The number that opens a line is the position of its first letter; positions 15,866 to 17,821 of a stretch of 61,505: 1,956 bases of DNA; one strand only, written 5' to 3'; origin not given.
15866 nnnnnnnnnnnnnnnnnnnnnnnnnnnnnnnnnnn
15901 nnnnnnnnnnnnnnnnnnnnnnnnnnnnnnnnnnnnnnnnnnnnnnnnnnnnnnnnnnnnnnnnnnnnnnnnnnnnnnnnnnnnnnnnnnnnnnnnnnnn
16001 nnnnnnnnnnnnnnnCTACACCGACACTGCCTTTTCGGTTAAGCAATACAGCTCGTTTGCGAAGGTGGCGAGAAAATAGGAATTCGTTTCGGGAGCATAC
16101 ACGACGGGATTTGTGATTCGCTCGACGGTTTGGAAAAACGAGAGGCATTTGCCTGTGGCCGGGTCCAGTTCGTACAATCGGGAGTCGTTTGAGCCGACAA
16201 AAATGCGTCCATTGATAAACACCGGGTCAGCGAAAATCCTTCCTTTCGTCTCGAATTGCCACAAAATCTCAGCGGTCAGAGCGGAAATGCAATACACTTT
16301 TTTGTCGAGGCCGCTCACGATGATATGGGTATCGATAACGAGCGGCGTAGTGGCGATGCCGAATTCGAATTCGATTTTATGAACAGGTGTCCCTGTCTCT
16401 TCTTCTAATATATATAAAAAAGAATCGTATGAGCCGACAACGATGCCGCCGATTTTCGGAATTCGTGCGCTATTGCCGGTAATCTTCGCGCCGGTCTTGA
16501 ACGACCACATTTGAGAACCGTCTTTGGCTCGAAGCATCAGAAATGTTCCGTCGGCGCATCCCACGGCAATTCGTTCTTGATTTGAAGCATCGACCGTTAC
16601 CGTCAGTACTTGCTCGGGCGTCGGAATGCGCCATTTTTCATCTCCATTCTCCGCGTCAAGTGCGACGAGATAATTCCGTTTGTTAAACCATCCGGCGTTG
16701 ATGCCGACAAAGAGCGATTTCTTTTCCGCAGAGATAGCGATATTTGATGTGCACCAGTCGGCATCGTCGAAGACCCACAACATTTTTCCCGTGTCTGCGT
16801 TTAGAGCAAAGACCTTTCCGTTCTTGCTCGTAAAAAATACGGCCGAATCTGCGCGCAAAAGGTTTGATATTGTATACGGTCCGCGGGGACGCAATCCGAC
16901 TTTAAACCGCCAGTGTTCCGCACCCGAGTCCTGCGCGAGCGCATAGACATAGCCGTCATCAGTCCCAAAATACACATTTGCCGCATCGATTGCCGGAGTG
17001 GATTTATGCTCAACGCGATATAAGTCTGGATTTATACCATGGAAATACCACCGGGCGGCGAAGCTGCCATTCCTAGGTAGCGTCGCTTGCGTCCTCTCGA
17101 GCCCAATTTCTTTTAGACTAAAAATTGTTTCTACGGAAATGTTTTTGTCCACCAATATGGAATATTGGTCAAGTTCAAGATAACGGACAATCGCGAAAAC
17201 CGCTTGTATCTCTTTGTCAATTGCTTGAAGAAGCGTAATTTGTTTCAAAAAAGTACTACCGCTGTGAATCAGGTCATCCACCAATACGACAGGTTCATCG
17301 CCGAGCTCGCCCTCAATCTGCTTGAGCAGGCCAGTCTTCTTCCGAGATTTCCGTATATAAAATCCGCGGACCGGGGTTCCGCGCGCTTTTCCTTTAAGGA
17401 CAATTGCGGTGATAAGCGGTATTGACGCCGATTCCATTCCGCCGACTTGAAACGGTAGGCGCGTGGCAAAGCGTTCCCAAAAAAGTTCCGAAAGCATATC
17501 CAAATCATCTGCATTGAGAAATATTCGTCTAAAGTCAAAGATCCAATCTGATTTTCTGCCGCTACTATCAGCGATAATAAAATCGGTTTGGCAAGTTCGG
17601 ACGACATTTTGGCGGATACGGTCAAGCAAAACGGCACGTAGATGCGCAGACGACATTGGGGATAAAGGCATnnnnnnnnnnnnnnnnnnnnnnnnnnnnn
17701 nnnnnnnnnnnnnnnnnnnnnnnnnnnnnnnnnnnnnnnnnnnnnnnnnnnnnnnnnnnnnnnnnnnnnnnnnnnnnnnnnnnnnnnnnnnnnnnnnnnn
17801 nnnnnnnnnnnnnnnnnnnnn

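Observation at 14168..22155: Candidate new system: AMMECR1-toroid enzyme, PRTase-propeller fusion, Gly/Asp/Ser peptide, two TPRs and a surface protein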

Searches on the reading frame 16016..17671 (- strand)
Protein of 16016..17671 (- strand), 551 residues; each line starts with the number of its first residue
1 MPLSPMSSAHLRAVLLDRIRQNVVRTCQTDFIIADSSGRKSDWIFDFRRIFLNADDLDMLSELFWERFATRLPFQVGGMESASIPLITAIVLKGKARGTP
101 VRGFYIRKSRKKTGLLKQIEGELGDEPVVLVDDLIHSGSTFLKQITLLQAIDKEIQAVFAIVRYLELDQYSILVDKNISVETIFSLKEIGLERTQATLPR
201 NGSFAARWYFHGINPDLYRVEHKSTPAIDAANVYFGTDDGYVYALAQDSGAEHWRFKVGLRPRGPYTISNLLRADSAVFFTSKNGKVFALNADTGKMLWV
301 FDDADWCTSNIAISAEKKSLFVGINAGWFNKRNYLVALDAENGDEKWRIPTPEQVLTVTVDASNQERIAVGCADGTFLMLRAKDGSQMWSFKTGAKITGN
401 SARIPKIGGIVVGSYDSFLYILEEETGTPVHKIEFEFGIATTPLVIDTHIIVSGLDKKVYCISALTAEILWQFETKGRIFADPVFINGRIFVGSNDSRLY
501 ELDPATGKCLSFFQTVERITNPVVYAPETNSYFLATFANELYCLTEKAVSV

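Call 3: search_protein_families(library=pfam, proteins=[window:16016-17671:-], max_evalue=0.01)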
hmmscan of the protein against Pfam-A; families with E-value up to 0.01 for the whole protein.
window:16016-17671:- (551 aa): 8 families
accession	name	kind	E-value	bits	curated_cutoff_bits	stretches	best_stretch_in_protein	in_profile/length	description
PF13570.13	Beta-prop_ACSF4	-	1.4e-47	163.1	133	2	333-545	29-242/329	Beta-alanine-activating enzyme, beta-propeller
PF13360.13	PQQ_2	-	3.3e-28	99.4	27.6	3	283-429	1-140/233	Outer membrane protein assembly factor BamB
PF01011.28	PQQ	-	2.3e-17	63.4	26.7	1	274-306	56-88/595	Glucose/ethanol/alcohol dehydrogenase, beta-propeller domain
PF23414.1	Beta-prop_EML_2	-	2.2e-09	37.5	90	1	337-423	24-109/266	Echinoderm microtubule-associated protein second beta-propeller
PF24390.1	PRTase-CE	-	0.00035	21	27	1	116-188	96-173/253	PRTase-CE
PF16819.11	DUF5074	-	0.001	18.6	27.2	0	267-378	145-251/353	Domain of unknown function (DUF5074)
PF25174.1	Beta-prop_THOC3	-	0.0041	16.6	305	0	292-475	76-253/272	THOC3 beta-propeller domain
PF00156.33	Pribosyltran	-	0.0051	16.6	26.3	0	104-154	58-116/158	Phosphoribosyl transferase domain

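Call 4: search_protein_families(library=ncbifam, proteins=[window:16016-17671:-], max_evalue=0.01)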
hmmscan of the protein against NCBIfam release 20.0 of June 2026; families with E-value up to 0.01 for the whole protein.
window:16016-17671:- (551 aa): 18 families
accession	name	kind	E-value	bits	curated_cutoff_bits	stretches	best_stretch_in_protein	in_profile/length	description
TIGR03300.1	assembly_YfgL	equivalog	1.5e-32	112.7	285.2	3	273-394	63-174/377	outer membrane protein assembly factor BamB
NF053615.1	SerThrKinAfsKStmc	equivalog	2.4e-25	89.3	1300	2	207-465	553-802/809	protein serine/threonine kinase AfsK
NF008351.0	PRK11138.1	equivalog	8e-23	80.5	423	2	274-417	68-215/394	outer membrane protein assembly factor BamB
TIGR03075.1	PQQ_enz_alc_DH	subfamily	1.4e-21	76.8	480.05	2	222-354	61-202/530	PQQ-dependent dehydrogenase, methanol/ethanol family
TIGR00336.1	pyrE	equivalog_domain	3.9e-18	65.8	106.8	1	29-189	12-173/173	orotate phosphoribosyltransferase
TIGR04528.1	acido_non_PQQ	subfamily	4.4e-14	52.1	650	1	317-399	386-467/493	acido-empty-quinoprotein group A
TIGR03074.1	PQQ_membr_DH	subfamily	1.7e-09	36.1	832.65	0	274-307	212-245/783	membrane-bound PQQ-dependent dehydrogenase, glucose/quinate/shikimate family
NF001729.0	PRK00455.1-3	equivalog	8.6e-07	28.5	245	1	37-188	38-190/231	orotate phosphoribosyltransferase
NF002634.0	PRK02304.1-3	equivalog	2e-05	24.3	170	1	126-185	119-178/182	adenine phosphoribosyltransferase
NF002620.0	PRK02277.1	subfamily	0.00025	20.8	115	1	39-168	51-184/201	orotate phosphoribosyltransferase-like protein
TIGR01251.1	ribP_PPkin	subfamily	0.0014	17.6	113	1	104-150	186-235/309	ribose-phosphate diphosphokinase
NF002635.0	PRK02304.1-4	subfamily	0.0031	17.1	146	1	125-183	115-171/188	adenine phosphoribosyltransferase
NF040646.1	HPT_Archaea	equivalog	0.0044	16.6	200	1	125-164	114-153/184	hypoxanthine/guanine phosphoribosyltransferase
NF010382.0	PRK13809.1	equivalog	0.0044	16.4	208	1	36-188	31-180/210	orotate phosphoribosyltransferase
NF004034.0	PRK05500.1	equivalog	0.0051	15.4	656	1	37-189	309-456/478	bifunctional orotidine-5'-phosphate decarboxylase/orotate phosphoribosyltransferase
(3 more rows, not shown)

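Call 5: search_protein_families(library=padloc, proteins=[window:16016-17671:-], max_evalue=0.01)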
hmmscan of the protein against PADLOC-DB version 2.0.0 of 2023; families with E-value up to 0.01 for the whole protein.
window:16016-17671:- (551 aa): 0 families

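Call 8: find_homologous_proteins(query=window:16016-17671:-)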
Query window:16016-17671:- (551 aa): 357 proteins with E <= 0.001 among 8000 candidates; the best 120 are listed.
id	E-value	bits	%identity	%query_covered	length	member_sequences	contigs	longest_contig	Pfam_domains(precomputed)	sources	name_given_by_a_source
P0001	0.0e+0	1121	100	89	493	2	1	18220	PF01011.29,PF07774.20,PF13360.14,PF25292.1,PF13570.14,PF23414.2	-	-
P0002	3.3e-243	826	65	100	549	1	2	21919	PF01011.29,PF07774.20,PF13360.14,PF25292.1,PF13570.14,PF23414.2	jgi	jgi:outer membrane protein assembly factor BamB/orotate phosphoribosyltransferase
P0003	7.8e-238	808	64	99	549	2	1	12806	PF01011.29,PF07774.20,PF13360.14,PF25174.2,PF13570.14,PF23414.2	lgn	-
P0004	7.6e-233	792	67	97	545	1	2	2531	PF01011.29,PF07774.20,PF13360.14,PF13570.14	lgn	-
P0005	2.5e-230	784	63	99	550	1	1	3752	PF01011.29,PF07774.20,PF13360.14,PF25174.2,PF25292.1,PF12894.14,PF13570.14,PF23414.2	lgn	-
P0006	9.1e-152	524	46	94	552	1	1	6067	PF01011.29,PF07774.20,PF13360.14,PF13570.14,PF25293.2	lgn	-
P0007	7.6e-151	521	46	96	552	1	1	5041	PF01011.29,PF13360.14,PF25292.1,PF13570.14,PF23414.2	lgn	-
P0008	2.1e-144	500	46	97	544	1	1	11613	PF01011.29,PF13360.14,PF13570.14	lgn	-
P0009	2.3e-144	500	45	94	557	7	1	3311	PF01011.29,PF07774.20,PF13360.14,PF13570.14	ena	-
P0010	1.3e-139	484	42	99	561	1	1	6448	PF01011.29,PF13360.14,PF25174.2,PF25173.2,PF00156.34,PF13570.14,PF24807.2,PF24796.2,PF23414.2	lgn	-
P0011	2.4e-139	483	43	96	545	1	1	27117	PF01011.29,PF07774.20,PF13360.14,PF25174.2,PF13570.14,PF25175.2,PF23414.2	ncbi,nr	ncbi:MAG: PQQ-binding-like beta-propeller repeat protein [Candidatus Pacebacteria bacterium]|nr:PQQ-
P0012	2.3e-136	473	42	99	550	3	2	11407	PF01011.29,PF13360.14,PF13570.14,PF23414.2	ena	-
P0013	8.2e-135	468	40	97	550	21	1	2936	PF01011.29,PF07774.20,PF13360.14,PF00156.34,PF13570.14,PF23414.2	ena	-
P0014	6.7e-134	465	40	93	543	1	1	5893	PF07774.20,PF13360.14,PF25174.2,PF23381.2,PF25171.2,PF13570.14,PF25175.2,PF24796.2,PF01011.29,PF24807.2,PF25293.2,PF23414.2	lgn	-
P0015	1.7e-133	464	40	96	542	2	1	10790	PF01011.29,PF07774.20,PF13360.14,PF25174.2,PF25171.2,PF13570.14,PF24807.2,PF25293.2,PF23414.2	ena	-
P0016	2.0e-133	464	41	96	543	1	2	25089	PF07774.20,PF13360.14,PF25174.2,PF23381.2,PF25173.2,PF13570.14,PF25175.2,PF24796.2,PF01011.29,PF24807.2,PF25293.2,PF23414.2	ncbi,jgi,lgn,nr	ncbi:PQQ-binding-like beta-propeller repeat protein [Candidatus Kaiserbacteria bacterium]|nr:PQQ-bin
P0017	1.2e-132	461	44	95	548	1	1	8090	PF01011.29,PF13360.14,PF25173.2,PF12894.14,PF13570.14,PF23414.2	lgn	-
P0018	6.1e-132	459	40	97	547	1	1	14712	PF07774.20,PF13360.14,PF25174.2,PF24814.2,PF23381.2,PF25173.2,PF13570.14,PF25175.2,PF01011.29,PF25292.1,PF24807.2,PF23414.2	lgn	-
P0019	6.3e-132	459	40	96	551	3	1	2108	PF01011.29,PF07774.20,PF13360.14,PF25174.2,PF23381.2,PF25171.2,PF13570.14,PF24807.2,PF25175.2,PF25293.2,PF23414.2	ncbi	-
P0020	7.7e-132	458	41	96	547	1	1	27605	PF01011.29,PF07774.20,PF13360.14,PF25174.2,PF25292.1,PF13570.14,PF23414.2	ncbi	-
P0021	4.1e-131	456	40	99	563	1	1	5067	PF01011.29,PF07774.20,PF13360.14,PF25174.2,PF25292.1,PF13570.14,PF25175.2,PF25293.2,PF23414.2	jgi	jgi:outer membrane protein assembly factor BamB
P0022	1.3e-130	454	41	96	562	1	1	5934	PF01011.29,PF13360.14,PF25174.2,PF23381.2,PF25292.1,PF25173.2,PF13570.14,PF25175.2,PF23414.2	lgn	-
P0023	2.3e-130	454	41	98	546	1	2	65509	PF01011.29,PF13360.14,PF25174.2,PF21959.3,PF25173.2,PF13570.14,PF23414.2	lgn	-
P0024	2.7e-129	450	41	98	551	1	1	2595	PF01011.29,PF13360.14,PF25174.2,PF13570.14,PF23414.2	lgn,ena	-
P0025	2.9e-129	450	40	96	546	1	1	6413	PF01011.29,PF13360.14,PF13570.14,PF23414.2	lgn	-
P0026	6.6e-129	449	41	92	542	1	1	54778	PF01011.29,PF13360.14,PF25174.2,PF25173.2,PF13570.14,PF23414.2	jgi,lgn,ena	-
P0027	7.2e-129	449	40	96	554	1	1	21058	PF01011.29,PF13360.14,PF25174.2,PF13570.14,PF23414.2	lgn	-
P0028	8.0e-129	449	41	99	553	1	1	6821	PF01011.29,PF13360.14,PF13570.14,PF23414.2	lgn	-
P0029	1.0e-128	448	40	96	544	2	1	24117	PF01011.29,PF07774.20,PF13360.14,PF25174.2,PF13570.14,PF25293.2,PF23414.2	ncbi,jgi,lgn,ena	ncbi:MAG: PQQ-binding-like beta-propeller repeat protein [Candidatus Paceibacterota bacterium]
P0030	3.1e-128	447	40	99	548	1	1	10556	PF01011.29,PF13360.14,PF25174.2,PF12894.14,PF13570.14,PF24807.2,PF23414.2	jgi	jgi:outer membrane protein assembly factor BamB/adenine/guanine phosphoribosyltransferase-like PRPP-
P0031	3.1e-128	447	41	92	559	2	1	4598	PF01011.29,PF13360.14,PF25174.2,PF25292.1,PF25173.2,PF13570.14,PF23414.2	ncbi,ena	-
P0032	3.4e-128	446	40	93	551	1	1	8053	PF01011.29,PF13360.14,PF25292.1,PF00156.34,PF13570.14,PF23414.2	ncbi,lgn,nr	ncbi:MAG: PQQ-binding-like beta-propeller repeat protein [bacterium]|nr:PQQ-binding-like beta-propel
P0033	3.6e-127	443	41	95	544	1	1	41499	PF01011.29,PF13360.14,PF25292.1,PF13570.14,PF24796.2,PF23414.2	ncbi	-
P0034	2.1e-126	441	40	98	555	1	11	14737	PF01011.29,PF13360.14,PF13570.14,PF25293.2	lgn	-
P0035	7.0e-126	439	40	96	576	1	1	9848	PF01011.29,PF13360.14,PF25174.2,PF25173.2,PF00156.34,PF25171.2,PF13570.14,PF25175.2,PF23414.2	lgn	-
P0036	9.6e-125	435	40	97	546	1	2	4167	PF01011.29,PF13360.14,PF25292.1,PF00156.34,PF13570.14,PF23414.2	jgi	jgi:outer membrane protein assembly factor BamB/adenine/guanine phosphoribosyltransferase-like PRPP-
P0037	1.0e-124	435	39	97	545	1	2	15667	PF01011.29,PF13360.14,PF23381.2,PF00156.34,PF13570.14,PF23414.2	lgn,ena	-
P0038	2.5e-124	434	41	95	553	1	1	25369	PF01011.29,PF13360.14,PF25292.1,PF13570.14,PF25293.2,PF23414.2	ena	-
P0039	7.3e-124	432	40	93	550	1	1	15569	PF01011.29,PF13360.14,PF25174.2,PF13570.14,PF25175.2,PF23414.2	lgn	-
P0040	1.8e-123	431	40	97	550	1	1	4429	PF01011.29,PF13360.14,PF25174.2,PF25173.2,PF13570.14,PF23414.2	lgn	-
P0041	7.5e-123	429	40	97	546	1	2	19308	PF01011.29,PF13360.14,PF25292.1,PF00156.34,PF13570.14,PF23414.2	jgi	jgi:outer membrane protein assembly factor BamB/orotate phosphoribosyltransferase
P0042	9.3e-123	428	39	98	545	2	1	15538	PF01011.29,PF07774.20,PF13360.14,PF13570.14,PF24796.2,PF23414.2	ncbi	-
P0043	1.2e-122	428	39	97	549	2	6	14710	PF01011.29,PF07774.20,PF13360.14,PF13570.14,PF23414.2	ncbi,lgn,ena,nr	ncbi:PQQ-binding-like beta-propeller repeat protein [Candidatus Kaiserbacteria bacterium]|nr:PQQ-bin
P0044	4.8e-122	426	41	92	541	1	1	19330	PF01011.29,PF07774.20,PF13360.14,PF25174.2,PF23381.2,PF13570.14,PF23414.2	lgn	-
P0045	9.9e-122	425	39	93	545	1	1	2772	PF01011.29,PF13360.14,PF13570.14,PF25293.2,PF23414.2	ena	-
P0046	1.2e-121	425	41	92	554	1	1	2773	PF01011.29,PF13360.14,PF25174.2,PF25292.1,PF13570.14,PF23414.2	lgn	-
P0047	1.8e-121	424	40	97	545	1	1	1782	PF01011.29,PF13360.14,PF25174.2,PF00156.34,PF25171.2,PF13570.14,PF25293.2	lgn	-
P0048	2.4e-121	424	39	97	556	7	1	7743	PF01011.29,PF23775.2,PF13360.14,PF25174.2,PF25292.1,PF25173.2,PF12894.14,PF13570.14,PF24807.2,PF25175.2,PF23414.2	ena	-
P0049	3.5e-121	423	41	92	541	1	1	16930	PF01011.29,PF07774.20,PF13360.14,PF25174.2,PF13570.14,PF23414.2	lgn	-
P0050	4.1e-121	423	41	91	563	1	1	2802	PF01011.29,PF13360.14,PF25174.2,PF13570.14,PF23414.2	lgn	-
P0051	2.0e-120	421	39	93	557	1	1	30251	PF01011.29,PF07774.20,PF13360.14,PF25292.1,PF13570.14,PF24796.2,PF23414.2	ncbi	-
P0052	3.6e-120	420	38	98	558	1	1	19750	PF01011.29,PF13360.14,PF25174.2,PF23381.2,PF13570.14,PF24807.2,PF25175.2,PF24796.2,PF25293.2,PF23414.2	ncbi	-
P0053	5.0e-120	419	40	93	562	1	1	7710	PF01011.29,PF13360.14,PF13570.14,PF23414.2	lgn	-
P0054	2.6e-118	414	39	97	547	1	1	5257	PF01011.29,PF13360.14,PF25292.1,PF13570.14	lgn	-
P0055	3.8e-118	413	40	97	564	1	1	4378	PF01011.29,PF07774.20,PF13360.14,PF25174.2,PF00156.34,PF13570.14,PF23414.2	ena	-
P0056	5.2e-118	413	39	96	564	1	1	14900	PF01011.29,PF13360.14,PF25174.2,PF25292.1,PF13570.14,PF25293.2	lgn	-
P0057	6.8e-118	412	39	95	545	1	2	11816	PF01011.29,PF07774.20,PF13360.14,PF25174.2,PF25292.1,PF13570.14,PF24796.2,PF23414.2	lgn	-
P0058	7.9e-118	412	40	97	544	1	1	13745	PF01011.29,PF07774.20,PF13360.14,PF25292.1,PF13570.14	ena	-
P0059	9.1e-118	412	39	97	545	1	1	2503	PF01011.29,PF13360.14,PF25174.2,PF25292.1,PF13570.14,PF24807.2,PF24796.2,PF23414.2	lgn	-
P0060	5.4e-117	409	39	93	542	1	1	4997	PF01011.29,PF13360.14,PF13570.14,PF25293.2,PF23414.2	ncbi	ncbi:MAG: hypothetical protein RIQ56_616 [Candidatus Parcubacteria bacterium]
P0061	7.2e-117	409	39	92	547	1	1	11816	PF01011.29,PF13360.14,PF13570.14,PF24796.2,PF23414.2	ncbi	-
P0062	8.1e-117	409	39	92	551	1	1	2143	PF01011.29,PF13360.14,PF25174.2,PF25292.1,PF13570.14,PF24796.2,PF25293.2,PF23414.2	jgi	-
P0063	1.3e-116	408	41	96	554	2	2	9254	PF01011.29,PF13360.14,PF00156.34,PF13570.14,PF23414.2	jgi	jgi:outer membrane protein assembly factor BamB/adenine/guanine phosphoribosyltransferase-like PRPP-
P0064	1.8e-116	408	40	92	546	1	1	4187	PF01011.29,PF13360.14,PF13570.14,PF23414.2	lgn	-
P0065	2.0e-116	408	37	97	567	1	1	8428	PF01011.29,PF13360.14,PF00156.34,PF13570.14,PF23414.2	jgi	jgi:outer membrane protein assembly factor BamB/adenine/guanine phosphoribosyltransferase-like PRPP-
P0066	2.8e-116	407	37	93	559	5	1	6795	PF01011.29,PF13360.14,PF13570.14,PF23414.2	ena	-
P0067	2.9e-116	407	40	94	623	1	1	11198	PF01011.29,PF13360.14,PF25174.2,PF13570.14,PF25293.2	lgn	-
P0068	3.8e-116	407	39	97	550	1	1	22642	PF01011.29,PF13360.14,PF13570.14,PF25293.2,PF23414.2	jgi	jgi:outer membrane protein assembly factor BamB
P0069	5.1e-116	406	35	98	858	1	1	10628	PF01011.29,PF13360.14,PF25174.2,PF00551.25,PF13570.14,PF24796.2,PF23414.2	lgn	-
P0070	7.9e-116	406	37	97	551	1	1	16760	PF01011.29,PF13360.14,PF25174.2,PF13570.14,PF23414.2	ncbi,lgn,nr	ncbi:MAG: PQQ-binding-like beta-propeller repeat protein [Candidatus Doudnabacteria bacterium]|nr:PQ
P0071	1.1e-115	405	37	96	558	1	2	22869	PF01011.29,PF07774.20,PF13360.14,PF25292.1,PF13570.14,PF25293.2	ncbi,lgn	-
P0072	2.8e-115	404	39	93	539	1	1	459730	PF01011.29,PF07774.20,PF13360.14,PF13570.14,PF25293.2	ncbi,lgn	-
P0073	3.6e-115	403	39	92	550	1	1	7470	PF01011.29,PF13360.14,PF13570.14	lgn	-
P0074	1.1e-114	402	39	95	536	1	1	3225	PF01011.29,PF13360.14,PF25174.2,PF13570.14,PF23414.2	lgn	-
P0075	1.1e-114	402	38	92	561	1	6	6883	PF01011.29,PF13360.14,PF25174.2,PF13570.14,PF25175.2,PF23414.2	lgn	-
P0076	1.2e-114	402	38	97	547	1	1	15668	PF01011.29,PF13360.14,PF13570.14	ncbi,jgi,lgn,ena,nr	ncbi:MAG TPA: PQQ-binding-like beta-propeller repeat protein [Candidatus Paceibacterota bacterium]|n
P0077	1.7e-114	401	38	93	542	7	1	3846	PF13360.14,PF25174.2,PF23381.2,PF25173.2,PF25171.2,PF13570.14,PF25175.2,PF24796.2,PF01011.29,PF25292.1,PF24807.2,PF23414.2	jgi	-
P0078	1.9e-114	401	37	95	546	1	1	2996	PF01011.29,PF13360.14,PF13570.14,PF25293.2,PF23414.2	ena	-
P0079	2.6e-114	401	38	96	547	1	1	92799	PF01011.29,PF13360.14,PF25292.1,PF13570.14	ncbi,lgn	-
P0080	3.0e-114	400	39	97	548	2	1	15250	PF01011.29,PF13360.14,PF25292.1,PF13570.14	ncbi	ncbi:MAG: PQQ-binding-like beta-propeller repeat protein [Minisyncoccia bacterium]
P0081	3.8e-114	400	38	97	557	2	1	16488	PF01011.29,PF13360.14,PF13570.14,PF23414.2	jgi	jgi:outer membrane protein assembly factor BamB/orotate phosphoribosyltransferase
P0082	5.6e-114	400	38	97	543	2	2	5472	PF01011.29,PF13360.14,PF25292.1,PF13570.14,PF25293.2,PF23414.2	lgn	-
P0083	6.1e-114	399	38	92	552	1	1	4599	PF01011.29,PF13360.14,PF13570.14,PF23414.2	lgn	-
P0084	1.3e-113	398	38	92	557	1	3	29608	PF01011.29,PF13360.14,PF25292.1,PF13570.14,PF24796.2,PF25293.2,PF23414.2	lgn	-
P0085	1.7e-113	398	38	97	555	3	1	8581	PF01011.29,PF13360.14,PF25292.1,PF13570.14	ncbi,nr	ncbi:MAG: PQQ-binding-like beta-propeller repeat protein [Candidatus Moranbacteria bacterium]|nr:PQQ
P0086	1.8e-113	398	38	98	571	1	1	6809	PF01011.29,PF07774.20,PF13360.14,PF25292.1,PF13570.14,PF25293.2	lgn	-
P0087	1.9e-113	398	39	94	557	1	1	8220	PF01011.29,PF13360.14,PF25174.2,PF25173.2,PF13570.14,PF24807.2,PF25293.2,PF23414.2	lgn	-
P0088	1.4e-112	395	40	94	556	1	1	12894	PF01011.29,PF13360.14,PF13570.14,PF25293.2,PF23414.2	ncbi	-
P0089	3.6e-112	394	39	93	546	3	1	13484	PF01011.29,PF13360.14,PF13570.14,PF24796.2,PF23414.2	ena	-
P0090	3.8e-112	393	40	93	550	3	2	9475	PF01011.29,PF07774.20,PF13360.14,PF25292.1,PF00156.34,PF13570.14,PF25293.2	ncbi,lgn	-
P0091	4.7e-112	393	37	92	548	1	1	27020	PF01011.29,PF13360.14,PF25292.1,PF13570.14,PF23414.2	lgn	-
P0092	7.0e-112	393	36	97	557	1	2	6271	PF01011.29,PF07774.20,PF13360.14,PF25174.2,PF25292.1,PF00156.34,PF13570.14,PF24807.2,PF23414.2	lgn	-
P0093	2.8e-111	391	36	94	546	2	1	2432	PF01011.29,PF13360.14,PF13570.14,PF23414.2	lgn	-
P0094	3.8e-111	390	37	97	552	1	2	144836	PF01011.29,PF07774.20,PF13360.14,PF25174.2,PF00156.34,PF25171.2,PF13570.14,PF23414.2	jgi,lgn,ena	-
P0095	5.6e-111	390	39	93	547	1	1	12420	PF01011.29,PF07774.20,PF13360.14,PF25174.2,PF25173.2,PF13570.14,PF24807.2,PF24796.2,PF25293.2,PF23414.2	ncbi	-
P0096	2.2e-110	388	35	95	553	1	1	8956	PF01011.29,PF07774.20,PF13360.14,PF25292.1,PF13570.14,PF25293.2,PF23414.2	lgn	-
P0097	3.4e-110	387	37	92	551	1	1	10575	PF01011.29,PF13360.14,PF25292.1,PF13570.14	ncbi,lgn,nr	ncbi:MAG: PQQ-binding-like beta-propeller repeat protein [Candidatus Moranbacteria bacterium]|nr:PQQ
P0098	2.5e-109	384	35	99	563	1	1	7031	PF01011.29,PF07774.20,PF13360.14,PF25292.1,PF00156.34,PF13570.14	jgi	jgi:outer membrane protein assembly factor BamB/orotate phosphoribosyltransferase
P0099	6.5e-109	383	35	97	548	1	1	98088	PF01011.29,PF07774.20,PF13360.14,PF00156.34,PF13570.14,PF23414.2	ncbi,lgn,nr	ncbi:MAG: PQQ-binding-like beta-propeller repeat protein [bacterium]|nr:PQQ-binding-like beta-propel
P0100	7.4e-109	383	37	97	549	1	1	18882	PF01011.29,PF13360.14,PF25292.1,PF13570.14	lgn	-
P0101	1.9e-108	381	38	92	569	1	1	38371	PF07774.20,PF13360.14,PF25174.2,PF23381.2,PF25173.2,PF00156.34,PF13570.14,PF25175.2,PF24796.2,PF01011.29,PF25292.1,PF25293.2,PF23414.2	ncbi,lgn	-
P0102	2.6e-108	381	36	93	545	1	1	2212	PF01011.29,PF13360.14,PF25174.2,PF25292.1,PF13570.14,PF23414.2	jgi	jgi:outer membrane protein assembly factor BamB/orotate phosphoribosyltransferase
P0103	3.1e-108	381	38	96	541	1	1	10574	PF01011.29,PF13360.14,PF13570.14,PF23414.2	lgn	-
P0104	4.9e-108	380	37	96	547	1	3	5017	PF01011.29,PF13360.14,PF25292.1,PF13570.14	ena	-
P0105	2.0e-107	378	38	92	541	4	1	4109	PF01011.29,PF13360.14,PF23381.2,PF25292.1,PF13570.14,PF23414.2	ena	-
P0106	5.3e-106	373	38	92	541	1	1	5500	PF01011.29,PF13360.14,PF25292.1,PF13570.14,PF25293.2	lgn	-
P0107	1.3e-105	372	37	92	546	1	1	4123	PF01011.29,PF13360.14,PF25174.2,PF25292.1,PF13570.14,PF25293.2,PF23414.2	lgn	-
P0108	2.1e-105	371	36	97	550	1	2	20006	PF01011.29,PF07774.20,PF13360.14,PF25292.1,PF00156.34,PF13570.14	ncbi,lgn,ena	-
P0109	7.5e-105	369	36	92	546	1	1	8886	PF01011.29,PF07774.20,PF13360.14,PF25292.1,PF13570.14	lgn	-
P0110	1.0e-104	369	37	96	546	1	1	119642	PF01011.29,PF13360.14,PF13570.14,PF25293.2,PF23414.2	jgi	jgi:outer membrane protein assembly factor BamB/orotate phosphoribosyltransferase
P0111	4.7e-103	363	36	96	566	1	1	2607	PF01011.29,PF13360.14,PF25292.1,PF13570.14,PF23414.2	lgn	-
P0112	5.1e-103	363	36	96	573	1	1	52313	PF01011.29,PF13360.14,PF25292.1,PF00156.34,PF13570.14,PF25293.2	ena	-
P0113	1.8e-102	362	34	97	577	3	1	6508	PF01011.29,PF13360.14,PF00156.34,PF13570.14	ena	-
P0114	1.3e-101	359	37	85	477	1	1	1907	PF01011.29,PF13360.14,PF25292.1,PF13570.14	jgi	jgi:outer membrane protein assembly factor BamB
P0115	6.2e-101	356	36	92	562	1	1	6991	PF01011.29,PF07774.20,PF13360.14,PF25292.1,PF13570.14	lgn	-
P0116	1.4e-100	355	36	97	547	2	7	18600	PF01011.29,PF13360.14,PF25292.1,PF13570.14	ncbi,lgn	-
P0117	6.7e-100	353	35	98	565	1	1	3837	PF01011.29,PF13360.14,PF00156.34,PF13570.14,PF23414.2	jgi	jgi:outer membrane protein assembly factor BamB/orotate phosphoribosyltransferase-like protein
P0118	9.7e-100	353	35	96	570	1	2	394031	PF01011.29,PF13360.14,PF00156.34,PF25171.2,PF13570.14,PF25293.2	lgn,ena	-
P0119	1.0e-99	352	37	91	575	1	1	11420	PF01011.29,PF13360.14,PF13570.14,PF23414.2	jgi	-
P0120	1.8e-99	352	35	97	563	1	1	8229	PF01011.29,PF13360.14,PF25292.1,PF00156.34,PF13570.14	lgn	-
